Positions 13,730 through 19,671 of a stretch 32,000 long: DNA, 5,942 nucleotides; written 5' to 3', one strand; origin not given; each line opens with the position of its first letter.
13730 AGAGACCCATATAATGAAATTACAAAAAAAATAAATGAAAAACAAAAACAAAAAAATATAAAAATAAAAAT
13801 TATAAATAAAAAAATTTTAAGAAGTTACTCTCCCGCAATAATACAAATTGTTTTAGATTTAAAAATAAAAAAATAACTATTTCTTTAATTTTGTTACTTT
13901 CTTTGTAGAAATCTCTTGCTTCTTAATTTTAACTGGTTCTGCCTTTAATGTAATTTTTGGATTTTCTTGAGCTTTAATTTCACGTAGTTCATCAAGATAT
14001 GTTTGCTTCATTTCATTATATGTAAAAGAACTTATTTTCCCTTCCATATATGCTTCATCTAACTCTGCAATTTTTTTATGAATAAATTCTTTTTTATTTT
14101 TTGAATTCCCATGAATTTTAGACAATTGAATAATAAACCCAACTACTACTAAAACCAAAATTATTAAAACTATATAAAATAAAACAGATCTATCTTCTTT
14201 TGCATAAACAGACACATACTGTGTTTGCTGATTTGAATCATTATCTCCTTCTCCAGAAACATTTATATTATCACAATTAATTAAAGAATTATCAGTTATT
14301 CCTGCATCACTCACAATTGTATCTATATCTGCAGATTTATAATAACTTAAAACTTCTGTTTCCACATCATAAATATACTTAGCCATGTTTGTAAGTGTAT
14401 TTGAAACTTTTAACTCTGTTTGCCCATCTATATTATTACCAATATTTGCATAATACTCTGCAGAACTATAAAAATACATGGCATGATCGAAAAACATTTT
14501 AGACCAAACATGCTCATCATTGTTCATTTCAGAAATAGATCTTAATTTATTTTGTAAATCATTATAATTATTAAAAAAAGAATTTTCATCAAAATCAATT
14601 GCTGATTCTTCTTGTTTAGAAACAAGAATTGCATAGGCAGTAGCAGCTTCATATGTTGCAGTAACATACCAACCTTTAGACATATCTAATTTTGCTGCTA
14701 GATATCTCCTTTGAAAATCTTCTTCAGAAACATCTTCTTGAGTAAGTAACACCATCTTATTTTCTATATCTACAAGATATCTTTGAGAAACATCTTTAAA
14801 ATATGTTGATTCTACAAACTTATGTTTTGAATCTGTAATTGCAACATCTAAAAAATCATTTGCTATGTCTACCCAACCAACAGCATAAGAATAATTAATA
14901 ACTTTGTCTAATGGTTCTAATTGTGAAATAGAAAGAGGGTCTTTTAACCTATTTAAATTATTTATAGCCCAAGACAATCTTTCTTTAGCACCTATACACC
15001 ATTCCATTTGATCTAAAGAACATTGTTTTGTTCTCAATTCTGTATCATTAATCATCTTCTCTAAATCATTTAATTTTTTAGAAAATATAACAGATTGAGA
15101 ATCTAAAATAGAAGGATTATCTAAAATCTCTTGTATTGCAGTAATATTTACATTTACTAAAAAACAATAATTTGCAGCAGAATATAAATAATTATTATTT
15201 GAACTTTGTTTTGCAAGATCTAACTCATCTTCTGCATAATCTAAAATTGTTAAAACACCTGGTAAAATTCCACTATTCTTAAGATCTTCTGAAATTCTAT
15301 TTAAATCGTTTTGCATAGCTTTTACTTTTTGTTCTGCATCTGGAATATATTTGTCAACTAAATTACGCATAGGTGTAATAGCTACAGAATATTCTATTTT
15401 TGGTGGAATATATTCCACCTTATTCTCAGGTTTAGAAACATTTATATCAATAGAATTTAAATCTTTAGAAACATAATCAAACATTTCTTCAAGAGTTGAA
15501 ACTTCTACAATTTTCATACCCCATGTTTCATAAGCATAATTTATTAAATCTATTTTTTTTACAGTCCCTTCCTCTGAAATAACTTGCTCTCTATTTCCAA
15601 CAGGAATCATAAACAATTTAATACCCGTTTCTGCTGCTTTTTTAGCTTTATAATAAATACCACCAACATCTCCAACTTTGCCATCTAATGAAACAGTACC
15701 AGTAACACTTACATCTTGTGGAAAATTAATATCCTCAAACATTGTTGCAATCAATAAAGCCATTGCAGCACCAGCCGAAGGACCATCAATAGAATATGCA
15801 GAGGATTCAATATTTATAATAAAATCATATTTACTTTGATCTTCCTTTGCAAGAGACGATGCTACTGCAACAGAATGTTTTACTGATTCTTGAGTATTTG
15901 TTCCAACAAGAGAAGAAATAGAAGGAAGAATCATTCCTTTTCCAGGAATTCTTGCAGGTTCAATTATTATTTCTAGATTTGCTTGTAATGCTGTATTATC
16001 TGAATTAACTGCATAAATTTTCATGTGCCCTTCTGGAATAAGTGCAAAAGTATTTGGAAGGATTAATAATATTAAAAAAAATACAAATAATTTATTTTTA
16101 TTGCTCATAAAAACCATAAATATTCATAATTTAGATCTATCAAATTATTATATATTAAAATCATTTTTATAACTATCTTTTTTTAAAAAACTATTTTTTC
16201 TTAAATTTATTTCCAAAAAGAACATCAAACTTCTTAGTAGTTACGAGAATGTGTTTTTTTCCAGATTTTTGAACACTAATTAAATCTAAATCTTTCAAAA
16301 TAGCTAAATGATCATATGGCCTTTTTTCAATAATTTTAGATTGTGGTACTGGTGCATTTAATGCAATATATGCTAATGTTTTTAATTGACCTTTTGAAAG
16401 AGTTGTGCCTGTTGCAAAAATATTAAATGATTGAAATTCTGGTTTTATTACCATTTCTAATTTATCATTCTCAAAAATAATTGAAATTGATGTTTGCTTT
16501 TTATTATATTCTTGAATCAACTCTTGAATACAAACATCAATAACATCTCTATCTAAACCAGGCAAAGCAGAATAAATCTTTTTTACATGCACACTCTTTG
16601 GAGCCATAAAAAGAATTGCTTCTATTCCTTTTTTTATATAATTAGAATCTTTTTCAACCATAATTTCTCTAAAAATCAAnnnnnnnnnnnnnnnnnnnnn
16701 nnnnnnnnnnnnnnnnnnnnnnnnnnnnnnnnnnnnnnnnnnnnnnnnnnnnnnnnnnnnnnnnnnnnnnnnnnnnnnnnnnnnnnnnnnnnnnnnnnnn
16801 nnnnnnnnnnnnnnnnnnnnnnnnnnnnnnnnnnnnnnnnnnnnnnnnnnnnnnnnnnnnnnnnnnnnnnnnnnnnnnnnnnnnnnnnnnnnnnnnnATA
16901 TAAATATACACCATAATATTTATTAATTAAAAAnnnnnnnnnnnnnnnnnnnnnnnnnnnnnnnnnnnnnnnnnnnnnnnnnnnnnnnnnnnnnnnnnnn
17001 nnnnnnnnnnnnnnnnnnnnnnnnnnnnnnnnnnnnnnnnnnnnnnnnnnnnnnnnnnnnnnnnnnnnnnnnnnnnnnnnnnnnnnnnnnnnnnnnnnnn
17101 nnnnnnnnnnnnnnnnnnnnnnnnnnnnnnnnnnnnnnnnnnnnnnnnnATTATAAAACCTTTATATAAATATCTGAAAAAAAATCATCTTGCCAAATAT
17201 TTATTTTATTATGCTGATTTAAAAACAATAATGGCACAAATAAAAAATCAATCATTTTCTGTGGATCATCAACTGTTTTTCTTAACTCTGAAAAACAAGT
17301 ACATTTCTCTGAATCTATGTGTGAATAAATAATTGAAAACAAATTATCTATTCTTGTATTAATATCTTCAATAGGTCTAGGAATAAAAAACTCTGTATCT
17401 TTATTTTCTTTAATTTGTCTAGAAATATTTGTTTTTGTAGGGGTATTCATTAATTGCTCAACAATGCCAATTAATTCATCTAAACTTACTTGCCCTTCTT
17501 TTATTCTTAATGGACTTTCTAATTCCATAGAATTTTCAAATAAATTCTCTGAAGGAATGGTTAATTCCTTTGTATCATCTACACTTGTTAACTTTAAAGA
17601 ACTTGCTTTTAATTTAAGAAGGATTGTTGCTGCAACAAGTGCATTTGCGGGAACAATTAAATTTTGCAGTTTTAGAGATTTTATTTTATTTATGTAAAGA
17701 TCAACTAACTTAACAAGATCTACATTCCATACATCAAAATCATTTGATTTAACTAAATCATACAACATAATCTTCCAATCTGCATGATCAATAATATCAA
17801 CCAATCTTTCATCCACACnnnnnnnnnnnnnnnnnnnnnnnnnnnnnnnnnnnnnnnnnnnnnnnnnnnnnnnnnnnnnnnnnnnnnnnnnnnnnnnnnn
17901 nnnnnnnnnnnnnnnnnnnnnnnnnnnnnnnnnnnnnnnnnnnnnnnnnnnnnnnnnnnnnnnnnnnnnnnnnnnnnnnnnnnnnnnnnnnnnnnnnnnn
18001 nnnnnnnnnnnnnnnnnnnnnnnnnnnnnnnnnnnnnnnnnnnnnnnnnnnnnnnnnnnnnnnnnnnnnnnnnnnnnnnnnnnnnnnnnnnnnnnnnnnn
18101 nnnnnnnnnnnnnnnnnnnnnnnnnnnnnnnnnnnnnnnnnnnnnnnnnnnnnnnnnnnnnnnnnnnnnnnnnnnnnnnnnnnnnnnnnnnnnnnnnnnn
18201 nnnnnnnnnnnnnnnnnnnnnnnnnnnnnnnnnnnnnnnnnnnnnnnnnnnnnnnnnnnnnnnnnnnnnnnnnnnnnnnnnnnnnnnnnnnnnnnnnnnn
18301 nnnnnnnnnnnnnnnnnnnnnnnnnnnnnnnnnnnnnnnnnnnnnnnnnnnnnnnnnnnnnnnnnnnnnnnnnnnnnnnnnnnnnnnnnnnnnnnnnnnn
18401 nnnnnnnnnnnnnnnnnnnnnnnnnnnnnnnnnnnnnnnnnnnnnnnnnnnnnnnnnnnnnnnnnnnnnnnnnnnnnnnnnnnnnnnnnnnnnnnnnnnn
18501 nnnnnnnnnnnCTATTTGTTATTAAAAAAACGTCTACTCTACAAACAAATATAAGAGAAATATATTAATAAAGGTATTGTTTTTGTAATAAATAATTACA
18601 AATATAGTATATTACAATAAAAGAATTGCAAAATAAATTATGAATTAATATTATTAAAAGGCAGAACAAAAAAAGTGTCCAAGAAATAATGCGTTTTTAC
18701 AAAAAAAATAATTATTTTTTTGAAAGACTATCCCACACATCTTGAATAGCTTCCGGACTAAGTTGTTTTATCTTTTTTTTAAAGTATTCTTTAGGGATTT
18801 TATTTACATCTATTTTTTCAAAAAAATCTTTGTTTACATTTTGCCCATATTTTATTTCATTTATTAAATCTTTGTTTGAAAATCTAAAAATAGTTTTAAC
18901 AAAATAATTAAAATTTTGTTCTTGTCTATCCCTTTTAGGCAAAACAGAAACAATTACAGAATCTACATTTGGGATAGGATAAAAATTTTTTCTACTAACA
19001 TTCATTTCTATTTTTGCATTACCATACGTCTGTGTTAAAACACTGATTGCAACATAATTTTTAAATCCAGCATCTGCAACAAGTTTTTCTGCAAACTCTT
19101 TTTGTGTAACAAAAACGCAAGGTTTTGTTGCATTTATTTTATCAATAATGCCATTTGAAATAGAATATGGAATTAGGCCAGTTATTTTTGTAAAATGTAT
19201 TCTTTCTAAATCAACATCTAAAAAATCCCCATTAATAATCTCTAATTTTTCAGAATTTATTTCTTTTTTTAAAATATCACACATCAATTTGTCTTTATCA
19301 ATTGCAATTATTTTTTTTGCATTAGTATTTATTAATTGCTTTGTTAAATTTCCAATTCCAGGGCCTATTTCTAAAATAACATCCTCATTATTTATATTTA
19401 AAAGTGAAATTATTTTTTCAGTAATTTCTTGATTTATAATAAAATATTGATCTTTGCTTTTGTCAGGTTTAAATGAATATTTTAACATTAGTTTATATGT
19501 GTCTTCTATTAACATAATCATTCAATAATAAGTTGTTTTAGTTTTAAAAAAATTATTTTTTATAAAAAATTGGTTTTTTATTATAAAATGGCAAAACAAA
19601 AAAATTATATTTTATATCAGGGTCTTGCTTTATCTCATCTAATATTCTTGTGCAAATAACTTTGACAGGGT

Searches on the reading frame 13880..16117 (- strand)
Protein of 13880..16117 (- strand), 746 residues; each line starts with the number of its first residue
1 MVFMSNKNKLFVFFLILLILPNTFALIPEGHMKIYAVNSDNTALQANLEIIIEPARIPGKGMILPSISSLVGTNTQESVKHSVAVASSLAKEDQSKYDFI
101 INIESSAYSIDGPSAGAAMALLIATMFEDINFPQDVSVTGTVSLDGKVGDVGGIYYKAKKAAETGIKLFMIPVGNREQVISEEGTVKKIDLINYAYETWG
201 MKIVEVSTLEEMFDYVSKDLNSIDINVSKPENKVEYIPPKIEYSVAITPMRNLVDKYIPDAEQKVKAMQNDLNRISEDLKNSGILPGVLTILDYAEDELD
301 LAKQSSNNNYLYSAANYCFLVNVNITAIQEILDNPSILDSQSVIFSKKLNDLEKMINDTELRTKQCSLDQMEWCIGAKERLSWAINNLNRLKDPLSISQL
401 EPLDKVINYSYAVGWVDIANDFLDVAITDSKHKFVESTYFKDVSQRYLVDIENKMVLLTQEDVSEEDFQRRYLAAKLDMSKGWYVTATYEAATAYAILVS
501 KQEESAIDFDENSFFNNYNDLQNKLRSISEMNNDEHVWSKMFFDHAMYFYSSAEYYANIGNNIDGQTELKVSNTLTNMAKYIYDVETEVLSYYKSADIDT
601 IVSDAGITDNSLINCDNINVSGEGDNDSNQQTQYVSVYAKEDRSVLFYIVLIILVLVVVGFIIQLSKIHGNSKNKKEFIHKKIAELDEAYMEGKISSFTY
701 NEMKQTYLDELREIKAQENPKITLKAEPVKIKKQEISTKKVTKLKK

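Call 13: search_protein_families(library=pfam, proteins=[window:13880-16117:-], max_evalue=0.001)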
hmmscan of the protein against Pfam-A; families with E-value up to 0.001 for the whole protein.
window:13880-16117:- (746 aa): 2 families
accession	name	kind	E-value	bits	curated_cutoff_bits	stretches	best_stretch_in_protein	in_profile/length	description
PF05362.19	Lon_C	-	1.8e-14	54.2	21.1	1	51-180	44-177/205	Lon protease (S16) C-terminal proteolytic domain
PF13541.12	ChlI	-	6.4e-07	29.7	27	1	66-175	13-121/121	Subunit ChlI of Mg-chelatase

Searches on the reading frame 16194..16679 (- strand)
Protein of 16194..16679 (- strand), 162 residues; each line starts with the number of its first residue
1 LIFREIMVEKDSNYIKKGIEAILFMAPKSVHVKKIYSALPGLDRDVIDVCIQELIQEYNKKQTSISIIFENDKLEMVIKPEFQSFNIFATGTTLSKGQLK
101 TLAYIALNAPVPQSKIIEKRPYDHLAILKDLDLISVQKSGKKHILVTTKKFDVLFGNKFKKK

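Call 57: search_protein_families(library=pfam, proteins=[window:16194-16679:-], max_evalue=0.001)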
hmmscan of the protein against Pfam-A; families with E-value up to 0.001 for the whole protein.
window:16194-16679:- (162 aa): 1 family
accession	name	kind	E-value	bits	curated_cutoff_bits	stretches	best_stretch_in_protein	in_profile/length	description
PF04079.22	SMC_ScpB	-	2.4e-21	76.4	27.4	1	19-156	3-150/160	Segregation and condensation complex subunit ScpB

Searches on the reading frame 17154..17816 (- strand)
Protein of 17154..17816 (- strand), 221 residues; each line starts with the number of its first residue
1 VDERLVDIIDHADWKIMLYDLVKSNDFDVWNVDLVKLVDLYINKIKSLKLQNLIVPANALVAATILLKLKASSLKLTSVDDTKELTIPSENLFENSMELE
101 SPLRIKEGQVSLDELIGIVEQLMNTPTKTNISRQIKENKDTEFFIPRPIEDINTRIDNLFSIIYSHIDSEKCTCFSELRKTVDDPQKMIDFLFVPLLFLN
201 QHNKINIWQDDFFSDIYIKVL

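Call 57: search_protein_families(library=pfam, proteins=[window:17154-17816:-], max_evalue=0.001)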
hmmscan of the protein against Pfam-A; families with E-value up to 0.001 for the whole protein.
window:17154-17816:- (221 aa): 1 family
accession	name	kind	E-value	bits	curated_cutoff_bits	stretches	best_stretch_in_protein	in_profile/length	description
PF02616.19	SMC_ScpA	-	1.5e-11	45.1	24.6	1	21-81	1-63/232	Segregation and condensation protein ScpA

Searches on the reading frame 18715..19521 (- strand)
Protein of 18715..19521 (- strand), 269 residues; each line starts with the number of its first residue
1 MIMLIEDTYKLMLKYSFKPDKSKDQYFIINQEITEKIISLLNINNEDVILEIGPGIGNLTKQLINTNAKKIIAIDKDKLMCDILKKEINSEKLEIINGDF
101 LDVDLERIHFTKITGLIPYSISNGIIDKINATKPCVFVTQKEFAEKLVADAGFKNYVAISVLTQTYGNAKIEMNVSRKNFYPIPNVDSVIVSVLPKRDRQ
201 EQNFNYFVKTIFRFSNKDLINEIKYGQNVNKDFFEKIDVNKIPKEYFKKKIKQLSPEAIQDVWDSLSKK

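Call 57: search_protein_families(library=pfam, proteins=[window:18715-19521:-], max_evalue=0.001)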
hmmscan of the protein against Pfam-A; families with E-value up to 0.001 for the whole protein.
window:18715-19521:- (269 aa): 3 families
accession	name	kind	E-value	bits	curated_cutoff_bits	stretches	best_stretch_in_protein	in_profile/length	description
PF00398.26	RrnaAD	-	7.7e-43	146.9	24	1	21-237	6-235/263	Ribosomal RNA adenine dimethylase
PF13649.12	Methyltransf_25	-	7.9e-06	26.9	27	1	49-112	1-67/97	Methyltransferase domain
PF08241.18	Methyltransf_11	-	0.00044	21.3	21.2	1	50-107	1-58/95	Methyltransferase domain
